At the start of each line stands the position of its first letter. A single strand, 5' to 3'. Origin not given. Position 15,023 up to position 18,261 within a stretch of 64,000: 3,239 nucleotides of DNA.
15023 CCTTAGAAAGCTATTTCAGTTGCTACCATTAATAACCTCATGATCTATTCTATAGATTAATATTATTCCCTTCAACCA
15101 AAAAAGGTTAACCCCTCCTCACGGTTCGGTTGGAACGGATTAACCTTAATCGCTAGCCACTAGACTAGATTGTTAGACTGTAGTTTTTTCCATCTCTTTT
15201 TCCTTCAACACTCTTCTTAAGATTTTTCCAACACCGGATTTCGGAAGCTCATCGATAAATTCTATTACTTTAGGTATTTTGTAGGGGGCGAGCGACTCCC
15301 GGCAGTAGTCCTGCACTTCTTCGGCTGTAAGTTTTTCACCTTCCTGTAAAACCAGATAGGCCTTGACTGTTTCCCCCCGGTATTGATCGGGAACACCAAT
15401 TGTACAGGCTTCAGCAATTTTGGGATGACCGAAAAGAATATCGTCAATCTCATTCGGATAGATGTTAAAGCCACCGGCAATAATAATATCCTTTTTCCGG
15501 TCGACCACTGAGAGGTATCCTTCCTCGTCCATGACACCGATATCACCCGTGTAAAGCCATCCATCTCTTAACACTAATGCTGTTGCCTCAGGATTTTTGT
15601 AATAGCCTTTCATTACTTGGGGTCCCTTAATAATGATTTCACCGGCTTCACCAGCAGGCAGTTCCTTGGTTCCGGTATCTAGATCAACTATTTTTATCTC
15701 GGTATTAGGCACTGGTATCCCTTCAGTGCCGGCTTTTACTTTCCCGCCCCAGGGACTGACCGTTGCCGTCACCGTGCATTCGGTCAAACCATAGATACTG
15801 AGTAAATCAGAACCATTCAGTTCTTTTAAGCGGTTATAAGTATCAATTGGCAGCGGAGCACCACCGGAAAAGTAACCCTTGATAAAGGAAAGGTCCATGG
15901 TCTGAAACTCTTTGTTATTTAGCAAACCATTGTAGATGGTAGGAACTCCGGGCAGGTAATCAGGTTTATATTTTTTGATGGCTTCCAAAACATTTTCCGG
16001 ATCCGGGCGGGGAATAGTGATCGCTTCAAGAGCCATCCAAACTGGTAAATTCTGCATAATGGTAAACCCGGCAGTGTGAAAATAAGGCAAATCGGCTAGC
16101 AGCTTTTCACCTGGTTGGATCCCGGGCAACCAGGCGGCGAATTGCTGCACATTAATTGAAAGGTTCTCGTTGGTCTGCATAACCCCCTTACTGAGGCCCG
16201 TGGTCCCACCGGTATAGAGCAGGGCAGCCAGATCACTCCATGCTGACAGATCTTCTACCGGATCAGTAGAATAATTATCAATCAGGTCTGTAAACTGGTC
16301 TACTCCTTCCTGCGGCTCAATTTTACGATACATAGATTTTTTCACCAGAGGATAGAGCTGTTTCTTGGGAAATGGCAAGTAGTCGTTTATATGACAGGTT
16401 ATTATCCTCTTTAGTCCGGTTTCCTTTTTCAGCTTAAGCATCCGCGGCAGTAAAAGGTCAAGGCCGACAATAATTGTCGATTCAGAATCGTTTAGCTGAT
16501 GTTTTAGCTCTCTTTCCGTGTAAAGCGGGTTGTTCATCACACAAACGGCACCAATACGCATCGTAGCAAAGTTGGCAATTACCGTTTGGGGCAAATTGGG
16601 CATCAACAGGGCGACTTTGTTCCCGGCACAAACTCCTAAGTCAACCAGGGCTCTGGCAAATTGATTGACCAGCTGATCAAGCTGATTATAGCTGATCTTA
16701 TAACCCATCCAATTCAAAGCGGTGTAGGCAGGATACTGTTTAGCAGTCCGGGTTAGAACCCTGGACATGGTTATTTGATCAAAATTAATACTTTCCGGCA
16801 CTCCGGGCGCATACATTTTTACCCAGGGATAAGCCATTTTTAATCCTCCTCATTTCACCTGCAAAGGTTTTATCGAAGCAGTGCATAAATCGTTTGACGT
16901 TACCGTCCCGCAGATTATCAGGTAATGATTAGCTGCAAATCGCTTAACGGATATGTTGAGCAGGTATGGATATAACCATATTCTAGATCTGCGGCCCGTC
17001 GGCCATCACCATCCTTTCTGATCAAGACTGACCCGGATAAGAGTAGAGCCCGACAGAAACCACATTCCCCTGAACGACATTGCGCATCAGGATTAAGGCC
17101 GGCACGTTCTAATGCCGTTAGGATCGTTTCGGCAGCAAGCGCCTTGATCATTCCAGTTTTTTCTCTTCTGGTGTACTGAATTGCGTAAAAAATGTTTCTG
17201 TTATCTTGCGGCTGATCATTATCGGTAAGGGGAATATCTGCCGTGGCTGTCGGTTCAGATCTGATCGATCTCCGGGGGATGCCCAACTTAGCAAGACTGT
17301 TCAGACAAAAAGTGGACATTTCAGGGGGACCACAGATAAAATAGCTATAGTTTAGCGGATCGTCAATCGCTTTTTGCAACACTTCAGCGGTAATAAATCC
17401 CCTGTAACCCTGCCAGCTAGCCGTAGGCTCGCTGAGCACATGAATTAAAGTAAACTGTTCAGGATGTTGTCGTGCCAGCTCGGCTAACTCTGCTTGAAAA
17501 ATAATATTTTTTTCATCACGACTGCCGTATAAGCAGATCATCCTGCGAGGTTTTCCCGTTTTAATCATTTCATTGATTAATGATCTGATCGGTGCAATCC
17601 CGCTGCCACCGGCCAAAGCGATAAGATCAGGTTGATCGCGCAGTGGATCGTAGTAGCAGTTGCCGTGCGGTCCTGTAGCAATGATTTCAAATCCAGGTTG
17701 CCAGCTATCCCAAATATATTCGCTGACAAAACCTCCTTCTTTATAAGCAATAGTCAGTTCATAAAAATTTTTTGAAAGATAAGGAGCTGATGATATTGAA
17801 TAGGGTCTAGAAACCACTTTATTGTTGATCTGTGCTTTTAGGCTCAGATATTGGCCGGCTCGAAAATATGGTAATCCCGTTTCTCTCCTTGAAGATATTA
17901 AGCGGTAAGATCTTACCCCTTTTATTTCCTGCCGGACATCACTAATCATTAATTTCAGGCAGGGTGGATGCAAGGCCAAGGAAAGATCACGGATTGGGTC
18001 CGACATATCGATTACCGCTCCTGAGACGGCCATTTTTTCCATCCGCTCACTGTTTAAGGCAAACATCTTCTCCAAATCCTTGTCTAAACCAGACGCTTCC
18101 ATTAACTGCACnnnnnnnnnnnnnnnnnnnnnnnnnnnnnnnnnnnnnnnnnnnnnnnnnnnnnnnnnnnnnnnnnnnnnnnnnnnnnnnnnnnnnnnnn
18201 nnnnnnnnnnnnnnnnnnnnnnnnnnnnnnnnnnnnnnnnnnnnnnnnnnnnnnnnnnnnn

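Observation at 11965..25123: Thirteen-gene beta-oxidation-like island built from 'eukaryote/archaeal-type' modules and lacking an acyl-CoA dehydrogenase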

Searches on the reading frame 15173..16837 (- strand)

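Call 3: search_protein_families(library=pfam, proteins=[window:15173-16837:-])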
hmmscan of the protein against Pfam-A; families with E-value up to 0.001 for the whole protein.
window:15173-16837:- (554 aa): 2 families
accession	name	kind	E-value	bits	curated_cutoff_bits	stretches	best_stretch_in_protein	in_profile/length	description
PF00501.34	AMP-binding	-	7.6e-88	295.3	29.9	1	29-413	2-384/384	AMP-binding enzyme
PF13193.12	AMP-binding_C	-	5.1e-21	75.8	24.5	1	463-538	1-76/76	AMP-binding enzyme C-terminal domain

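Call 5: search_protein_families(library=ncbifam, proteins=[window:15173-16837:-], max_evalue=0.00001)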
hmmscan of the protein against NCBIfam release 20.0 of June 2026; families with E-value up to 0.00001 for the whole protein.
window:15173-16837:- (554 aa): 107 families (the best 25 are shown)
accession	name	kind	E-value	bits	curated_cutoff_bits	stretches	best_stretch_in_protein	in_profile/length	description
NF005220.0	PRK06710.1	equivalog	2.5e-157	524.4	1116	1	3-551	5-556/563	long-chain-fatty-acid--CoA ligase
NF004114.0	PRK05605.1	equivalog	2e-150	501.9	766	1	4-551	16-572/575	long-chain-fatty-acid--CoA ligase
NF006523.0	PRK08974.1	equivalog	4.4e-133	444.4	884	1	2-552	2-557/561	long-chain-fatty-acid--CoA ligase FadD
NF004837.0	PRK06187.1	subfamily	9.3e-130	433.3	476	1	21-551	7-525/531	long-chain-fatty-acid--CoA ligase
NF004229.0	PRK05677.1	subfamily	6.5e-129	430.9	879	1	5-552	6-559/563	long-chain-fatty-acid--CoA ligase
NF005463.0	PRK07059.1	subfamily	1.5e-128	429.7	869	1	3-547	3-555/557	long-chain-fatty-acid--CoA ligase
NF006181.0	PRK08314.1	subfamily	9.8e-128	426.8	705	1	3-552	5-558/563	long-chain-fatty-acid--CoA ligase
NF006442.0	PRK08751.1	equivalog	4e-121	405.1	1023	1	2-547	4-557/560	long-chain fatty acid--CoA ligase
NF009139.0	PRK12492.1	equivalog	2e-117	393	1018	1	5-546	6-560/562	long-chain-fatty-acid--CoA ligase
NF006182.0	PRK08316.1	subfamily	2.7e-107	359.4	663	1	20-549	9-518/523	fatty acyl-CoA synthetase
NF004822.0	PRK06178.1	equivalog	1.8e-103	347.1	782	1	10-547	23-566/571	acyl-CoA synthetase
NF005702.0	PRK07514.1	subfamily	1.5e-100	337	558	1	42-548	24-500/506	malonyl-CoA synthase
NF009233.0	PRK12583.1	subfamily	1.5e-99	334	832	1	21-551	17-553/558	fatty acid CoA ligase family protein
TIGR03205.1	pimA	equivalog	7.3e-99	331.6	705.6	1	4-544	3-540/541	dicarboxylate--CoA ligase PimA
NF005801.1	PRK07656.1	equivalog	1.9e-98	330.3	657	1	23-545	2-500/500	FadD3 family acyl-CoA ligase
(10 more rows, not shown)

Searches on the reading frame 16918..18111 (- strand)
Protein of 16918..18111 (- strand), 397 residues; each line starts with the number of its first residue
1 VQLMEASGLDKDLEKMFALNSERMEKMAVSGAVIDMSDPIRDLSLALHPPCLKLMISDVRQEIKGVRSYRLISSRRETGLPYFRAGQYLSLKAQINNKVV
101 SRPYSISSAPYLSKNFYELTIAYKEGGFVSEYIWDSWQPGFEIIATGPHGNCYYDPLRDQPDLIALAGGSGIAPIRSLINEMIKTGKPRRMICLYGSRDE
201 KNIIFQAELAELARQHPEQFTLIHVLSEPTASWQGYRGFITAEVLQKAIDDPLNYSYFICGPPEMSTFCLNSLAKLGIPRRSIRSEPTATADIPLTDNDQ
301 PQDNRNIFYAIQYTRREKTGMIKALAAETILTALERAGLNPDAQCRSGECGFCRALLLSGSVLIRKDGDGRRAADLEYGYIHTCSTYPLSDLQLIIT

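Call 3: search_protein_families(library=pfam, proteins=[window:16918-18111:-])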
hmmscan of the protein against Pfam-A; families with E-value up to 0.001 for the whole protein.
window:16918-18111:- (397 aa): 3 families
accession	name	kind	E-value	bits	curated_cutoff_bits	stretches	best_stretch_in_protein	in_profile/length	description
PF00175.26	NAD_binding_1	-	3.1e-24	86.2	22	1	166-268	2-106/109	Oxidoreductase NAD-binding domain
PF00970.30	FAD_binding_6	-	2.8e-11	44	21.1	1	65-154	13-99/99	Oxidoreductase FAD-binding domain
PF00111.32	Fer2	-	1.1e-08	35.4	21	1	326-388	14-76/77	2Fe-2S iron-sulfur cluster binding domain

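Call 5: search_protein_families(library=ncbifam, proteins=[window:16918-18111:-], max_evalue=0.00001)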
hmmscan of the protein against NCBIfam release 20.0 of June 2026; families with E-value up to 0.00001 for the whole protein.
window:16918-18111:- (397 aa): 22 families
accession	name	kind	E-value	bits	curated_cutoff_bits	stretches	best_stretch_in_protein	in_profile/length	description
TIGR02160.1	PA_CoA_Oxy5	hypoth_equivalog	9.4e-44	149.6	420.8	1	82-391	32-345/352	1,2-phenylacetyl-CoA epoxidase subunit PaaE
NF058606.1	GlBtMonoRdsGbcB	equivalog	1.1e-35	123.2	500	1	59-393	21-359/362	glycine betaine monooxygenase reductase subunit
NF007964.0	PRK10684.1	equivalog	1.9e-31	109.2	383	1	53-394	11-332/333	NADH oxidoreductase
NF040810.1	BenC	equivalog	2e-31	109.4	430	1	80-282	131-324/333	benzoate 1,2-dioxygenase electron transfer component BenC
NF045803.1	MethMoxFADbindMmoC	equivalog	4.3e-30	104.6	500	1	82-286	139-338/343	aromatic/alkene monooxygenase hydroxylase FAD-binding subunit MmoC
NF009805.0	PRK13289.1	equivalog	7.7e-27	94.2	432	1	55-286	158-390/399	NO-inducible flavohemoprotein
TIGR01941.1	nqrF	equivalog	1e-24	87.2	295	1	126-283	239-398/405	NADH:ubiquinone reductase (Na(+)-transporting) subunit F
NF008822.0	PRK11872.1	equivalog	2.3e-24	86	402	1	83-270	137-317/341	anthranilate 1,2-dioxygenase electron transfer component AntC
NF005963.0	PRK08051.1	equivalog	6.3e-24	84.6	230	1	83-269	31-210/233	NAD(P)H-flavin reductase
NF052252.1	flav_redu_LuxG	exception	1.3e-16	60.5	340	1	83-269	28-209/232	flavin mononucleotide reductase LuxG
NF006220.0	PRK08345.1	subfamily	4.7e-16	58.9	395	1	83-279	43-242/294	cytochrome-c3 hydrogenase subunit gamma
TIGR02911.1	sulfite_red_B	equivalog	8.8e-15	54.5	288.6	1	103-281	48-217/261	anaerobic sulfite reductase subunit AsrB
NF004317.0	PRK05713.1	equivalog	6.5e-13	48.6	338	1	83-218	119-250/312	iron-sulfur-binding ferredoxin reductase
NF040835.1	sulfhyd_HydG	equivalog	1.2e-12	47.7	650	1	83-278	50-238/292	NADPH-dependent hydrogenase/sulfhydrogenase 1 subunit gamma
NF040830.1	sulfhyd_ShyC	equivalog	2.2e-11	43.5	600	1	100-274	53-231/288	NAD(P)-dependent hydrogenase/sulfhydrogenase 2 subunit gamma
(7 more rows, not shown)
